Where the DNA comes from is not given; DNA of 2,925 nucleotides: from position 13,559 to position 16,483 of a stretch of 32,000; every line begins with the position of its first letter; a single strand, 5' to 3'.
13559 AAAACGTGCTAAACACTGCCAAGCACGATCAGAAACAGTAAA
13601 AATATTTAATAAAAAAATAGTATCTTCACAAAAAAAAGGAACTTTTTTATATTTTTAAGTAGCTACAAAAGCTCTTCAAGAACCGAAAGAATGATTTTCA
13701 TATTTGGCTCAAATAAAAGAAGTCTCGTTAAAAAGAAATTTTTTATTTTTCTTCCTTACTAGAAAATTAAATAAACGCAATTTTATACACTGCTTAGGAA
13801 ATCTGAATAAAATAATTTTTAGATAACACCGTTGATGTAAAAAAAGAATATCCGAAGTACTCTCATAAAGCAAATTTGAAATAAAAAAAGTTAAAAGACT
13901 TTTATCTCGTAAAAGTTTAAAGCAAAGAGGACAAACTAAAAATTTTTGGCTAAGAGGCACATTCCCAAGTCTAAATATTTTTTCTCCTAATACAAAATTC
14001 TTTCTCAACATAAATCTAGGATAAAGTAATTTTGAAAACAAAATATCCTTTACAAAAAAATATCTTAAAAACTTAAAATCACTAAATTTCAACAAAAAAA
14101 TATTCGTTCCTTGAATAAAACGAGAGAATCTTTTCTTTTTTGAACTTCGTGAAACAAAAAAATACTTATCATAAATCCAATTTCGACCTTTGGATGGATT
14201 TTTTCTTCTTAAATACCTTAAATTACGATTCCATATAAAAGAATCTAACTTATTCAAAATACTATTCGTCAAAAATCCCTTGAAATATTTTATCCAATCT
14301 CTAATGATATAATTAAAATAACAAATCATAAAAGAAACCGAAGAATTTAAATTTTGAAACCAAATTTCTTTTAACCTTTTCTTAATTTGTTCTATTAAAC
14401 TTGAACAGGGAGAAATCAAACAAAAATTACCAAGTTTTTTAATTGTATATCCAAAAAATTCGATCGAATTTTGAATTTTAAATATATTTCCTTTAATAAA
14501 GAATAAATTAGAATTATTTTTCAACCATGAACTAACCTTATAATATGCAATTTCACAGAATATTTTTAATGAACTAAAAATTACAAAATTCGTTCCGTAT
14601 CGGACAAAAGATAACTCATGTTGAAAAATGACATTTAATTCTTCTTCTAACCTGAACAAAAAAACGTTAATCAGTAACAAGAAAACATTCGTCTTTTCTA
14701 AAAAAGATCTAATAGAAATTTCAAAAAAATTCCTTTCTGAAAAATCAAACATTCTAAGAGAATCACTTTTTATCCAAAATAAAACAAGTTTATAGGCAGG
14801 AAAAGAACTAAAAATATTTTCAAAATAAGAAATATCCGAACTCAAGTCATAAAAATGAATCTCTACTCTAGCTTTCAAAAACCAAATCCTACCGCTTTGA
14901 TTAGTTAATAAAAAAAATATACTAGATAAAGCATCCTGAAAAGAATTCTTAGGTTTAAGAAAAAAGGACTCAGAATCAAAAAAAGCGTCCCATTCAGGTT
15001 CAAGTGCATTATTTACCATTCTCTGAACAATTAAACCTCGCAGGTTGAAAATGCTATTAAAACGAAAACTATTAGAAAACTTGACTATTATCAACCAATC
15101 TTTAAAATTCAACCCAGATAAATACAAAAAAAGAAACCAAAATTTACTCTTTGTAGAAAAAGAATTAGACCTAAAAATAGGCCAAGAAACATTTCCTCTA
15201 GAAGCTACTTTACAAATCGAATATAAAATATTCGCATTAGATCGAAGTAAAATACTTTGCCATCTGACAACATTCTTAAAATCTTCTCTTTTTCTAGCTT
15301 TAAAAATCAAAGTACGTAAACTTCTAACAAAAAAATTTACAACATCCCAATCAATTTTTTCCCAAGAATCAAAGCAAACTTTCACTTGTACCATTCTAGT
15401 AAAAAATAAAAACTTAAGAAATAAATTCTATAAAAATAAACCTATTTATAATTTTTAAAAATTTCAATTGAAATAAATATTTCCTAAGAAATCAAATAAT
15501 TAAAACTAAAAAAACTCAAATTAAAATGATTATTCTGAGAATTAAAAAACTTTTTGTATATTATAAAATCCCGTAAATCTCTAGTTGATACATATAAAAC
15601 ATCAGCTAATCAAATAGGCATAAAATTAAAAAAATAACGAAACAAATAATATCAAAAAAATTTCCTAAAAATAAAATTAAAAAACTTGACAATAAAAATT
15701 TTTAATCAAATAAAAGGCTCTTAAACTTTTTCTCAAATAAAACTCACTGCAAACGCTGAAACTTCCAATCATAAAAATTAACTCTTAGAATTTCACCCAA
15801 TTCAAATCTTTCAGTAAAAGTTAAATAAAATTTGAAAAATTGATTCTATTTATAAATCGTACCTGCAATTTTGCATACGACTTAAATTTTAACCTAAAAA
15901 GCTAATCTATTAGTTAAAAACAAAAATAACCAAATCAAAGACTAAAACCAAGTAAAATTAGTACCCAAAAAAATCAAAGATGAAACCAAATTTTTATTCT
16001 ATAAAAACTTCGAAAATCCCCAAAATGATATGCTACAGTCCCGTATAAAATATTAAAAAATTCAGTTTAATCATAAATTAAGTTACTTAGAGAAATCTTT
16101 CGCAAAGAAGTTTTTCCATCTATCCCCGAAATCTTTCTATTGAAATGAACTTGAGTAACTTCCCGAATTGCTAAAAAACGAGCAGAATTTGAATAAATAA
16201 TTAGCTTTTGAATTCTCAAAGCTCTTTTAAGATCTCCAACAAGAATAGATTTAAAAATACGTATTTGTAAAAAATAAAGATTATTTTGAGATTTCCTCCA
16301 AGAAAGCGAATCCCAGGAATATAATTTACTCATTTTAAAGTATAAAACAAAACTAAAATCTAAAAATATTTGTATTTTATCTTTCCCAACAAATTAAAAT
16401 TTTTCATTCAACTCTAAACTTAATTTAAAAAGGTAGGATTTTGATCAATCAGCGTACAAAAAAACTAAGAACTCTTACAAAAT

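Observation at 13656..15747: ORF-bearing group II intron inserted between the RT0 linker and RT1 of the host maturase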

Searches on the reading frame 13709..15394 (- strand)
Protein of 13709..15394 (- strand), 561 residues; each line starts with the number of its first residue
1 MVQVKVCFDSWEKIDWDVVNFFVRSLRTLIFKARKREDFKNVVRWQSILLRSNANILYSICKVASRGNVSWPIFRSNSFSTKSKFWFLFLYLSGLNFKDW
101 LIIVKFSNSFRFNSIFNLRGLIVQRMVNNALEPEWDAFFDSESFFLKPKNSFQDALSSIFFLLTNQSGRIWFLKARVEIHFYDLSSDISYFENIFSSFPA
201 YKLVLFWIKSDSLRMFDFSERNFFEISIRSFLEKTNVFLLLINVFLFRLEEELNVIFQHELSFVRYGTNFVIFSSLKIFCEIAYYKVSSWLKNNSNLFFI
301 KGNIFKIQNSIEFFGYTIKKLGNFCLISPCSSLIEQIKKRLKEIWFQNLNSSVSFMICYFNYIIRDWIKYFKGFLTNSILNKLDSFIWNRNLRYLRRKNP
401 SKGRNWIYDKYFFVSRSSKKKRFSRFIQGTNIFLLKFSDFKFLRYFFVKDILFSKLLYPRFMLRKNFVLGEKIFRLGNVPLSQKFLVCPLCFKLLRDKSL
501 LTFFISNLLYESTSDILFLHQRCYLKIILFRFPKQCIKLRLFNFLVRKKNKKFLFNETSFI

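Call 5: search_protein_families(library=pfam, proteins=[window:13709-15394:-], max_evalue=1)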
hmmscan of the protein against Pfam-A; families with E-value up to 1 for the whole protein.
window:13709-15394:- (561 aa): 2 families
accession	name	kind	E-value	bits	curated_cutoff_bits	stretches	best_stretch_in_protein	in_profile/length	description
PF08388.16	GIIM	-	3.2e-10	40.3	23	1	335-412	2-80/80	Group II intron, maturase-specific domain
PF13655.11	RVT_N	-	2.3e-09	37.9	28.1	1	11-65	1-55/83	N-terminal domain of reverse transcriptase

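Call 11: find_encoding_contigs(protein=window:13709-15394:-, flank=10000, max_places=6)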
Protein window:13709-15394:- (561 aa): 7 contigs read that carry it; 5 places shown.
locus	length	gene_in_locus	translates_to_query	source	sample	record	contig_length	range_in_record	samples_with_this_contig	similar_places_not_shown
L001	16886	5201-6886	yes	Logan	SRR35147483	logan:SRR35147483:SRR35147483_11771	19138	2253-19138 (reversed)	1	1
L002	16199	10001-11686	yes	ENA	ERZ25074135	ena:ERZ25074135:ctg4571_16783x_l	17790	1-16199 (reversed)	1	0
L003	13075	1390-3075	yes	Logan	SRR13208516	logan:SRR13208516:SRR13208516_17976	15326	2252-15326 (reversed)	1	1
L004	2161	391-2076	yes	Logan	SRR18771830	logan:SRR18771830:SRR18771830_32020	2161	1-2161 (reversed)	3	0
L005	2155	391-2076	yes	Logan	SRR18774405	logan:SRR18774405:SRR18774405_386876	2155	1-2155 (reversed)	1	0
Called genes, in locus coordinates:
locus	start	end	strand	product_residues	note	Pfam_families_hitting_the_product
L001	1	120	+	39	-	?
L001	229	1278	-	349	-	PF00493:MCM (faint), PF07728:AAA_5 (faint), PF13401:AAA_22 (weak), PF01078:Mg_chelatase, PF17863:AAA_lid_2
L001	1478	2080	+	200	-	PF00124:Photo_RC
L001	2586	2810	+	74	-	PF00124:Photo_RC (weak)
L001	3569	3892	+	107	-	PF00124:Photo_RC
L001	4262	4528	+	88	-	PF13655:RVT_N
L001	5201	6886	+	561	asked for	PF13655:RVT_N, PF08388:GIIM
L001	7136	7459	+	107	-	-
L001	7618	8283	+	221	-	-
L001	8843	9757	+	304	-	PF00421:PSII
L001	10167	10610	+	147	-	PF00421:PSII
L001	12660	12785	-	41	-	PF00283:Cytochrom_B559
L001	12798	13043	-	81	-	PF00283:Cytochrom_B559, PF00284:Cytochrom_B559a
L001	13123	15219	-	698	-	PF00223:PsaA_PsaB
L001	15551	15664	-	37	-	PF00223:PsaA_PsaB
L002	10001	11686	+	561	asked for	PF13655:RVT_N, PF08388:GIIM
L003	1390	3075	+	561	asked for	PF13655:RVT_N, PF08388:GIIM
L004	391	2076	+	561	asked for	PF13655:RVT_N, PF08388:GIIM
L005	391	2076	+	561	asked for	PF13655:RVT_N, PF08388:GIIM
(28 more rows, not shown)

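Call 13: find_homologous_proteins(query=window:13709-15394:-, max_evalue=0.001)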
Query window:13709-15394:- (561 aa): 11 proteins with E <= 0.001 among 5911 candidates.
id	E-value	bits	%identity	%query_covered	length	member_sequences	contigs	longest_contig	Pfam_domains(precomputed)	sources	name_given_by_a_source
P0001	0.0e+0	1053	100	87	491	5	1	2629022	PF08388.17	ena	-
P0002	0.0e+0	1050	85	99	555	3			PF13655.12,PF08388.17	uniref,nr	uniref:Group II intron reverse transcriptase/maturase mat6 n=1 Tax=Eutreptiella sp. CCMP389 TaxID=96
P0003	1.7e-279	947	77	97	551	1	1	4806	PF13655.12,PF08388.17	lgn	-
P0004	1.1e-125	439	62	61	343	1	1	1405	PF08388.17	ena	-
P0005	9.6e-64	235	30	95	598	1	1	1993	PF00078.33,PF01844.30,PF13655.12,PF08388.17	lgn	-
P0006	4.4e-59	219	29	93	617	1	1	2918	PF00078.33,PF01844.30,PF13655.12,PF08388.17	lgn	-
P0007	1.8e-38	151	25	93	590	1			PF00078.33,PF01844.30,PF13655.12,PF08388.17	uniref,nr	uniref:hypothetical protein n=1 Tax=Symbiochloris sp. SG-2018 TaxID=2126034 RepID=UPI002113EC73|nr:h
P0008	2.0e-38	151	26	93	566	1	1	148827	PF00078.33,PF01844.30,PF13655.12,PF08388.17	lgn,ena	-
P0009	2.4e-8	52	22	92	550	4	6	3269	PF00078.33,PF01844.30,PF13655.12,PF08388.17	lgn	-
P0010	5.7e-8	51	23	73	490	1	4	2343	PF00078.33,PF13655.12,PF08388.17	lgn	-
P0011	1.2e-4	40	25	52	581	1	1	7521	PF00078.33,PF01844.30,PF13655.12,PF08388.17,PF14279.13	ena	-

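Call 16: find_encoding_contigs(protein=P0003, flank=10000, max_places=4)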
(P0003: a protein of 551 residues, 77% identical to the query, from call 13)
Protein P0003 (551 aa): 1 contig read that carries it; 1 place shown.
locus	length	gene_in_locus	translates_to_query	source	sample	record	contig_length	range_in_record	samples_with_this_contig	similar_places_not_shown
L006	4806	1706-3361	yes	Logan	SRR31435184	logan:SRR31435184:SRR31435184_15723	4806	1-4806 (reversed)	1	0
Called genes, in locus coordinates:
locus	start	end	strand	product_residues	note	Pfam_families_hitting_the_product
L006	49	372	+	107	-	PF00124:Photo_RC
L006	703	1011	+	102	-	PF13655:RVT_N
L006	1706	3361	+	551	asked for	PF13655:RVT_N, PF08388:GIIM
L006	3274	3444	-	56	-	-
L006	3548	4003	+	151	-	-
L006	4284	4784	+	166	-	-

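Call 17: find_encoding_contigs(protein=P0002, flank=10000, max_places=4)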
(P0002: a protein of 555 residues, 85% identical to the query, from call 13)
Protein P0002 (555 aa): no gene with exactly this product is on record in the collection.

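Call 21: find_encoding_contigs(protein=P0004, flank=10000, max_places=3)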
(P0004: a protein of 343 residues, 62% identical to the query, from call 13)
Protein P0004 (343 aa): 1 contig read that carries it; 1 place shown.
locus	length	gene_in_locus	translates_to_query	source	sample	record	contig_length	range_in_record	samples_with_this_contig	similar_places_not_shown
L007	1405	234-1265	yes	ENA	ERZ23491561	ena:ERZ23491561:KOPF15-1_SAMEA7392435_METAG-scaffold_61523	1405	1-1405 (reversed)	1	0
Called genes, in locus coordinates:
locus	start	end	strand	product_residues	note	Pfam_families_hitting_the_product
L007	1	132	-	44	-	?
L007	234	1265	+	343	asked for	PF08388:GIIM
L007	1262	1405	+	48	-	?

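Call 22: find_encoding_contigs(protein=P0006, flank=10000, max_places=3)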
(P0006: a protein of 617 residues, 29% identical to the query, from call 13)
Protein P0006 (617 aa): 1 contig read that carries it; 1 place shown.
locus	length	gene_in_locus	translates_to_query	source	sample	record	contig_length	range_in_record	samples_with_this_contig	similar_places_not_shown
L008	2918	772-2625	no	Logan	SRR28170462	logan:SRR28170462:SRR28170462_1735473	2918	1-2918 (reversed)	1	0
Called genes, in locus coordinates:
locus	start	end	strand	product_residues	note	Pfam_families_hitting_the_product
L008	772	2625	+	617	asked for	PF13655:RVT_N, PF00078:RVT_1, PF08388:GIIM, PF01844:HNH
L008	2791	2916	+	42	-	?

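Call 23: find_encoding_contigs(protein=P0005, flank=10000, max_places=3)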
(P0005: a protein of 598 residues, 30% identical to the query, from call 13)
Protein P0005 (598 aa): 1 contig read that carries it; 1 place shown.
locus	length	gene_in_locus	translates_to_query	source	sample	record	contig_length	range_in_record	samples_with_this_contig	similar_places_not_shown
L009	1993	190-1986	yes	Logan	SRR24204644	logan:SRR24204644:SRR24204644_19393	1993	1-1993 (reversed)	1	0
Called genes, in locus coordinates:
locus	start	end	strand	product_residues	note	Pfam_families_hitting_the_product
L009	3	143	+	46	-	?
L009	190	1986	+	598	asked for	PF13655:RVT_N, PF00078:RVT_1, PF08388:GIIM, PF01844:HNH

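Call 40: list_cluster_members(proteins=[window:13712-15394:-, window:19317-20363:+])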
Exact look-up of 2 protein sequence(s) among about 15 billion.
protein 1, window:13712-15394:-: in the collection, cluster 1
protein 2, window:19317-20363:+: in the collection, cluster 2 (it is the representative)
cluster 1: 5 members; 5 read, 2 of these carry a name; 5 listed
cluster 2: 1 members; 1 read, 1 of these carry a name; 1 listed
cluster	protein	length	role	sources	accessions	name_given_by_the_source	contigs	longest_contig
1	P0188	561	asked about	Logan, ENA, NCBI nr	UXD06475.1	putative group II intron reverse transcriptase/maturase mat6 [Eutreptiella sp. CCMP1594]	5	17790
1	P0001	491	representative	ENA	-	-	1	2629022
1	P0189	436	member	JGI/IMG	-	RNA-directed DNA polymerase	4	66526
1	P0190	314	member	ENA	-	-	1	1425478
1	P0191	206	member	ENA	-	-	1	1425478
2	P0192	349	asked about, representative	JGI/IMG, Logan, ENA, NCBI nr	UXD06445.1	magnesium chelatase subunit I | Mg-protoporyphyrin IX chelatase [Eutreptiella sp. CCMP1594]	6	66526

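Call 49: search_protein_families(library=pfam, proteins=[P0002, P0003, P0005], max_evalue=0.1)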
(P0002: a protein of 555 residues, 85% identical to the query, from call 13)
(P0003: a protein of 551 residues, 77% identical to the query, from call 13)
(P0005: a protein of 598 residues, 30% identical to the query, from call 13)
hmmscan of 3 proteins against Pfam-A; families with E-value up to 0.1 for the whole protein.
P0002 (555 aa): 2 families
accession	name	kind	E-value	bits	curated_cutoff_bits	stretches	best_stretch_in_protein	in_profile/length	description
PF08388.16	GIIM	-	5e-10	39.6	23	1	334-412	1-80/80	Group II intron, maturase-specific domain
PF13655.11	RVT_N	-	2.7e-09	37.6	28.1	1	11-65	1-55/83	N-terminal domain of reverse transcriptase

P0003 (551 aa): 2 families
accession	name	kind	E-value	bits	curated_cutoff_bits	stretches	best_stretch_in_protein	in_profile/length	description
PF08388.16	GIIM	-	9.8e-10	38.7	23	1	334-412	1-80/80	Group II intron, maturase-specific domain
PF13655.11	RVT_N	-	1.8e-08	35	28.1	1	11-65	1-55/83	N-terminal domain of reverse transcriptase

P0005 (598 aa): 6 families
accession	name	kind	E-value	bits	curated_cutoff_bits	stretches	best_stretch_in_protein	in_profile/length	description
PF00078.32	RVT_1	-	3.2e-44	151.5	29.6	1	121-337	3-204/205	Reverse transcriptase (RNA-dependent DNA polymerase)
PF13655.11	RVT_N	-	6.4e-23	81.3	28.1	1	17-96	1-80/83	N-terminal domain of reverse transcriptase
PF08388.16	GIIM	-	6.7e-23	80.9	23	1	357-435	1-80/80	Group II intron, maturase-specific domain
PF01844.29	HNH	-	7.8e-11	42.4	21.4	1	520-565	1-46/47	HNH endonuclease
PF14279.12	HNH_5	-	0.0028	18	27.5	1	520-563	1-43/56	HNH endonuclease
PF23945.1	DUF7279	-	0.0049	17.2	24.5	1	85-116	3-40/53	Family of unknown function (DUF7279)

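Call 66: search_solved_structures(query=A2, max_evalue=0.001)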
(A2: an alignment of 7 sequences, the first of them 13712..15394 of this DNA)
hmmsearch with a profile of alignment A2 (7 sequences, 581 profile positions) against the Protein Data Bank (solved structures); distinct sequences matched with E-value up to 0.001: 13.
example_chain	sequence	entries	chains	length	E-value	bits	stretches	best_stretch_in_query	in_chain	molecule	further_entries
6me0_C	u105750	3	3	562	1.4e-114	387.2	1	8-558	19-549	Maturase reverse transcriptase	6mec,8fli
7uim_D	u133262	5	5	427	2.5e-41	145.4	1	103-407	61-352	Group II intron reverse transcriptase/maturase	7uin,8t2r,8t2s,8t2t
5g2x_C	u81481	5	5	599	5.1e-33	117.9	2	101-263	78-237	GROUP II INTRON-ENCODED PROTEIN LTRA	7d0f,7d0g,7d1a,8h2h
6ar1_A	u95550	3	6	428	5.4e-32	114.6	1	105-408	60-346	GsI-IIC RT | Trt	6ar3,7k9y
5hhj_A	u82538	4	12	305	3.1e-28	102.1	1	95-334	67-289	Retron-type reverse transcriptase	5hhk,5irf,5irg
5hhl_A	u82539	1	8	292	4.1e-27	98.4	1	100-334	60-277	Retron-type reverse transcriptase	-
7kft_D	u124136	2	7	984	4.6e-21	78.5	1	94-335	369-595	Cas6-RT-Cas1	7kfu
9ioa_A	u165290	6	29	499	1.3e-09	40.6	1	111-370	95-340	RNA-dependent DNA polymerase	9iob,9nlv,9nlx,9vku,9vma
9d4s_A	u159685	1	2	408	7.5e-07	31.5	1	114-406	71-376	Group II intron-like 4 reverse transcriptase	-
9d5x_A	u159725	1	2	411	7.7e-07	31.5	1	114-406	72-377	Group II intron-like 4 reverse transcriptase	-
8ub7_A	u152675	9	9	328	3.2e-06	29.4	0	118-202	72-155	Reverse transcriptase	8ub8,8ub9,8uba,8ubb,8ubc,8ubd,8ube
36ht_A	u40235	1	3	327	0.00011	24.4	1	236-335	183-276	Retron-Kva2 Reverse Transcriptase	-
6ghc_A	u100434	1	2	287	0.00015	23.9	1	502-569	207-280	5-methylcytosine-specific restriction enzyme A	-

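Call 67: search_protein_families(library=ncbifam, proteins=[window:13712-15394:-, P0005], max_evalue=0.01)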
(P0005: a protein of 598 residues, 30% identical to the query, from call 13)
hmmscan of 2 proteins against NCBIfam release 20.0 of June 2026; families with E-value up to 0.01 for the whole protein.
window:13712-15394:- (561 aa): 1 family
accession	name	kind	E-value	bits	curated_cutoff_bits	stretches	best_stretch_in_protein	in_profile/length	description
TIGR04416.1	group_II_RT_mat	equivalog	1.6e-18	66.9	300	2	240-398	189-352/353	group II intron reverse transcriptase/maturase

P0005 (598 aa): 8 families
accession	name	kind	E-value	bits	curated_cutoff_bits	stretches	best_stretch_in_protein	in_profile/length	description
TIGR04416.1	group_II_RT_mat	equivalog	1.2e-98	330.5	300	1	60-422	2-353/353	group II intron reverse transcriptase/maturase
NF041747.1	Drt3a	equivalog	2.4e-11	43.6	200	1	179-366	104-294/412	antiviral reverse transcriptase Drt3a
NF041746.1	Drt2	equivalog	5.3e-11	42.3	390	2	237-328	220-302/416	antiviral reverse transcriptase Drt2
NF040563.1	guided_IscB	equivalog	6.6e-10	38.6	175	1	503-571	178-243/314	RNA-guided endonuclease IscB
NF038233.2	retron_St85_RT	exception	5.5e-09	35.7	235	1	114-311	25-200/289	retron St85 family RNA-directed DNA polymerase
NF058586.1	HNHNucHlpB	equivalog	1.7e-05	25.2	130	1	513-581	2-64/99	HNH nuclease-like protein HlpB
NF042941.1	Retron_TIR_antiphage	equivalog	0.00095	18.1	600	1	118-290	33-181/464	TIR domain-containing anti-phage reverse transcriptase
NF041748.1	Drt3b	equivalog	0.0093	14.7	350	0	276-321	266-311/647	antiviral reverse transcriptase Drt3b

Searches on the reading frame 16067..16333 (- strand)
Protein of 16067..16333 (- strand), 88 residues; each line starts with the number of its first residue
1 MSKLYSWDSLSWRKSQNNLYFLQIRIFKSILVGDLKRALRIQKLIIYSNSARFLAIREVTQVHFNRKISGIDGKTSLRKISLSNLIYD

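Call 5: search_protein_families(library=pfam, proteins=[window:16067-16333:-], max_evalue=1)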
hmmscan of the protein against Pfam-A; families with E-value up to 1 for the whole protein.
window:16067-16333:- (88 aa): 2 families
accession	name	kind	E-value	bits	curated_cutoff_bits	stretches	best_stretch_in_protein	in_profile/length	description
PF13655.11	RVT_N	-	6.5e-17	62.1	28.1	1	7-79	1-73/83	N-terminal domain of reverse transcriptase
PF16452.10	Phage_CI_C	-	0.088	13.5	27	1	42-80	31-69/101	Bacteriophage CI repressor C-terminal domain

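Call 53: find_encoding_contigs(protein=window:16067-16333:-, flank=10000, max_places=10)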
Protein window:16067-16333:- (88 aa): 12 contigs read that carry it; 8 places shown.
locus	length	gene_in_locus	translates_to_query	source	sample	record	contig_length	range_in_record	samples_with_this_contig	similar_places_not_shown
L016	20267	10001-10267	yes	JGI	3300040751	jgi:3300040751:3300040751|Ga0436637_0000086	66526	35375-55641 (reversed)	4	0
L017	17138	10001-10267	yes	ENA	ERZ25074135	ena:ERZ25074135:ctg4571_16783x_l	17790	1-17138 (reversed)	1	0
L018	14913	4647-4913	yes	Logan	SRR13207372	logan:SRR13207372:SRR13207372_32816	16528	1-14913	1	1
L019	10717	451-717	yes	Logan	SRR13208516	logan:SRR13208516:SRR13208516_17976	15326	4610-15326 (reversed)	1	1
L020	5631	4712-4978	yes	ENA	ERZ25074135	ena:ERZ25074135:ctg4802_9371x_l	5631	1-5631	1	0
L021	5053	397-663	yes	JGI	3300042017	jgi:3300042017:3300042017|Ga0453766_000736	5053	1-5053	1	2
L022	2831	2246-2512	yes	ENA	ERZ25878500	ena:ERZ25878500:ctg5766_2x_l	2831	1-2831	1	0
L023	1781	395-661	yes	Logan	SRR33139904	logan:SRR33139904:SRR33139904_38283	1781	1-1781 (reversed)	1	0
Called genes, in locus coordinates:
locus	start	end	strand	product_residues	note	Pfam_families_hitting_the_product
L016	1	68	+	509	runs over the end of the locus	PF00421:PSII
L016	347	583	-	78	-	PF00737:PsbH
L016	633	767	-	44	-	PF02468:PsbN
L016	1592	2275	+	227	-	PF00033:Cytochrome_B, PF13631:Cytochrom_B_N_2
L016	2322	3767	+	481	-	PF02874:ATP-synt_ab_N, PF00006:ATP-synt_ab, PF22919:ATP-synt_VA_C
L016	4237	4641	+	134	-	PF02823:ATP-synt_DE_N, PF00401:ATP-synt_DE (weak)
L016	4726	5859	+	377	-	PF00124:Photo_RC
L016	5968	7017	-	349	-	PF00493:MCM (faint), PF07728:AAA_5 (faint), PF13401:AAA_22 (weak), PF01078:Mg_chelatase, PF17863:AAA_lid_2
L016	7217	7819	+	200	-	PF00124:Photo_RC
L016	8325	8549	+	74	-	PF00124:Photo_RC (weak)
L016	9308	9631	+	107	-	PF00124:Photo_RC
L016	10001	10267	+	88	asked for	PF13655:RVT_N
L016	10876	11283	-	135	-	-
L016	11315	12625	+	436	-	PF08388:GIIM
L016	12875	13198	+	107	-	-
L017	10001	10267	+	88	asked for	PF13655:RVT_N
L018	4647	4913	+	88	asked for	PF13655:RVT_N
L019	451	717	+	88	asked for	PF13655:RVT_N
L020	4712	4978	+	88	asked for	PF13655:RVT_N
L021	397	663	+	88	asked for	PF13655:RVT_N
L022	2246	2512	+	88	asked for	PF13655:RVT_N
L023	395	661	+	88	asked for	PF13655:RVT_N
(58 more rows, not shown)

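Call 58: find_related_loci(query=window:16103-16333:-, collection=metagenome_contigs, flank=5000)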
Query seq(77 aa) (77 aa) in metagenome_contigs; peptide patterns used: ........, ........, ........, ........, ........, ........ (x = any residue, [..] = any of these).
338 stretches matched a pattern; 5 encode a relative of the query (tblastn E <= 1e-3); 5 distinct loci.
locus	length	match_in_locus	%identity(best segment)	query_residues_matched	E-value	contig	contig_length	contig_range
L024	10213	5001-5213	65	7-77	4e-28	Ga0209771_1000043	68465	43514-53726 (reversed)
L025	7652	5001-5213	65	7-77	4e-28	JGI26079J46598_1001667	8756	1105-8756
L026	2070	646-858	63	7-77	3e-26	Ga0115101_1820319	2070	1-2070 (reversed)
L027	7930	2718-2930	61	7-77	1e-25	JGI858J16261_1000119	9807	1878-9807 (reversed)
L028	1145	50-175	47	14-56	5e-6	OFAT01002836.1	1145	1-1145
